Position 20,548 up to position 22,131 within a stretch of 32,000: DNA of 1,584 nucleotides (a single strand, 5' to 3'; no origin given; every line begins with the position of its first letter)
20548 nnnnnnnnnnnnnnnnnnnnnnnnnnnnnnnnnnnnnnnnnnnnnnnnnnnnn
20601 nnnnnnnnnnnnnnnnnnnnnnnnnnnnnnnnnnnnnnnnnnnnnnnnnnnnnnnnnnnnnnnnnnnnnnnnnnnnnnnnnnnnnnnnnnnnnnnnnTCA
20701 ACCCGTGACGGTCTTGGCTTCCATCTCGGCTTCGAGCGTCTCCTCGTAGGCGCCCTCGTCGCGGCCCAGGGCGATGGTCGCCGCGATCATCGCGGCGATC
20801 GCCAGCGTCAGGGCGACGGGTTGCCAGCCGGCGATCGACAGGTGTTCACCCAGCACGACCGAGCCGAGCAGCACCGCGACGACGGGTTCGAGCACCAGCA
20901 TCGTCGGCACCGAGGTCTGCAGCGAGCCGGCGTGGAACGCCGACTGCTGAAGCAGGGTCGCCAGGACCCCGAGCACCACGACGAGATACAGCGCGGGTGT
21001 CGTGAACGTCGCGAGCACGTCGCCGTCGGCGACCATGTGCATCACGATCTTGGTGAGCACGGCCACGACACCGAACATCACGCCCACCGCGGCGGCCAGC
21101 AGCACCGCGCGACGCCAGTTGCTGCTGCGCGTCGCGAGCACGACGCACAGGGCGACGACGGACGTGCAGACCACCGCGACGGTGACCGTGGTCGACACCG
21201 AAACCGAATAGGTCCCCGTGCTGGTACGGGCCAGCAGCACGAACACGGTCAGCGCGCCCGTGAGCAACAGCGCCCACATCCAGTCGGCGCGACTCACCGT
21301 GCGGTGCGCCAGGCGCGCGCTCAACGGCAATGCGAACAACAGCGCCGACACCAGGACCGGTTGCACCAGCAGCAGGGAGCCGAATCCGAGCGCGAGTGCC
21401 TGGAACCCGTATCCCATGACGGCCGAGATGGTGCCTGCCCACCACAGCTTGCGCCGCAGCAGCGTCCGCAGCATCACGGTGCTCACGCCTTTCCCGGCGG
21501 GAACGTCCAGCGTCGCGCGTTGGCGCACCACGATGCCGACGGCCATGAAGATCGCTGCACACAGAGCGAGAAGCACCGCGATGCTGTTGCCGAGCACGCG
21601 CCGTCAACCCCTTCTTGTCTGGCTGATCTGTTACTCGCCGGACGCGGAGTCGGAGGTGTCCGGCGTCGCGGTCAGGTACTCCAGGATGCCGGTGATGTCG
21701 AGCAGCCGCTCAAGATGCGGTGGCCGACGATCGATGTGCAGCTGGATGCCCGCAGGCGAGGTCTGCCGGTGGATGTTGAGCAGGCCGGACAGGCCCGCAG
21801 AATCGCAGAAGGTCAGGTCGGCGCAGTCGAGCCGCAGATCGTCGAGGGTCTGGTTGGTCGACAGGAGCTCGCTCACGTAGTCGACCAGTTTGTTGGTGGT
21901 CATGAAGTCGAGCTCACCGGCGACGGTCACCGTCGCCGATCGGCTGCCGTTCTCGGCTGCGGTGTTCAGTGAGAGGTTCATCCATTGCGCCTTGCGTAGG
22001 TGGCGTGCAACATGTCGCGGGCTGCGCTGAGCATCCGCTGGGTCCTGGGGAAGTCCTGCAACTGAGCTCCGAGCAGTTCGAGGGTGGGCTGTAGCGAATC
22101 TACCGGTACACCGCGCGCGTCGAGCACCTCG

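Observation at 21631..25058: Translationally coupled PAS-GAF-PP2C phosphatase / B12-binding protein / STAS antagonist operon: a possible cobalamin- or light-gated partner-switching module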

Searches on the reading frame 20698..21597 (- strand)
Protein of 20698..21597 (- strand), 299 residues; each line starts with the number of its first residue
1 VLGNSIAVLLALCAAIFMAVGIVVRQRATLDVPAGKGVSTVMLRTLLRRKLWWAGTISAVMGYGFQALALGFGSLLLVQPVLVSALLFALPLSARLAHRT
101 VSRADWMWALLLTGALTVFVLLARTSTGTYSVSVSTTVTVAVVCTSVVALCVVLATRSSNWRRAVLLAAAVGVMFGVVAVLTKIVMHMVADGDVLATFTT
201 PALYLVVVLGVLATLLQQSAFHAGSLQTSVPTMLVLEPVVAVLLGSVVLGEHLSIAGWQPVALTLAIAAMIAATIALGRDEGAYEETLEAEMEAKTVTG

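Call 3: search_protein_families(library=pfam, proteins=[window:20698-21597:-], max_evalue=0.01)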
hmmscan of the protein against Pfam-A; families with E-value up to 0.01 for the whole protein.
window:20698-21597:- (299 aa): 0 families

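Call 5: search_protein_families(library=ncbifam, proteins=[window:20698-21597:-], max_evalue=0.01)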
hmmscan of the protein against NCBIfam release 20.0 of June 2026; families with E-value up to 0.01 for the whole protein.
window:20698-21597:- (299 aa): 2 families
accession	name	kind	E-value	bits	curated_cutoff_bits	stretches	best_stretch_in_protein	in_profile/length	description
NF038012.1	DMT_1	subfamily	7.2e-71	238.7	50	1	7-281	1-275/276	DMT family transporter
TIGR00950.1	2A78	equivalog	1.2e-05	24.9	230.2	1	186-263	177-258/264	carboxylate/amino acid/amine transporter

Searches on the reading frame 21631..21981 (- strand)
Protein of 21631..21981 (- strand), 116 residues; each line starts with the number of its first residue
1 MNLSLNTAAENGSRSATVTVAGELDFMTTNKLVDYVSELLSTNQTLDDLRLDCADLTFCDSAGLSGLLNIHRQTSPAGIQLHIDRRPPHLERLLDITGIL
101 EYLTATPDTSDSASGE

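Call 3: search_protein_families(library=pfam, proteins=[window:21631-21981:-], max_evalue=0.01)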
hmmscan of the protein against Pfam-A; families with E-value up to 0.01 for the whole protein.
window:21631-21981:- (116 aa): 2 families
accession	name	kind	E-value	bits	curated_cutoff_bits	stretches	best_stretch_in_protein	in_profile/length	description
PF01740.26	STAS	-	5.5e-14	52.3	22.6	1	16-107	11-100/106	STAS domain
PF13466.11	STAS_2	-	9.9e-14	51.7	29.2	1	18-99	1-79/80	STAS domain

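Call 5: search_protein_families(library=ncbifam, proteins=[window:21631-21981:-], max_evalue=0.01)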
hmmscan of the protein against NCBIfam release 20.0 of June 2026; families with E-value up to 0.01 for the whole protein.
window:21631-21981:- (116 aa): 3 families
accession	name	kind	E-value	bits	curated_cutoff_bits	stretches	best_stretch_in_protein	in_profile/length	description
TIGR00377.1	ant_ant_sig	superfamily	4.7e-16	58.6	53.45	1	6-108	4-105/108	anti-sigma factor antagonist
TIGR02886.1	spore_II_AA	equivalog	1.1e-09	38.2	114.75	1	15-106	9-99/106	anti-sigma F factor antagonist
NF033618.0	mlaB_1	equivalog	0.0021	18.5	90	1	15-94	9-83/94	lipid asymmetry maintenance protein MlaB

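Call 81: search_solved_structures(query=window:21634-21981:-, max_evalue=0.01)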
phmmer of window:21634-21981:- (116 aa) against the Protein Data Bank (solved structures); distinct sequences matched with E-value up to 0.01: 6.
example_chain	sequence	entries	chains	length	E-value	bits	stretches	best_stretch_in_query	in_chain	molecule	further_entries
1th8_B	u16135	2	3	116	8.2e-09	38.9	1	17-108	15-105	Anti-sigma F factor antagonist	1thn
1tid_B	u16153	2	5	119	2.1e-08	37.6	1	17-108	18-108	Anti-sigma F factor antagonist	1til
1auz_A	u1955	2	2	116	2.2e-06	31.1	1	18-103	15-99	SPOIIAA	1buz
6m36_B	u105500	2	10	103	2.3e-05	27.8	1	6-103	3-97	Anti-sigma-B factor antagonist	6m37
1sbo_A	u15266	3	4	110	0.00059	23.3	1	14-104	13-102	Putative anti-sigma factor antagonist TM1442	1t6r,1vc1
7ch8_K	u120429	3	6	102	0.0019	21.7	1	15-103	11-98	STAS domain-containing protein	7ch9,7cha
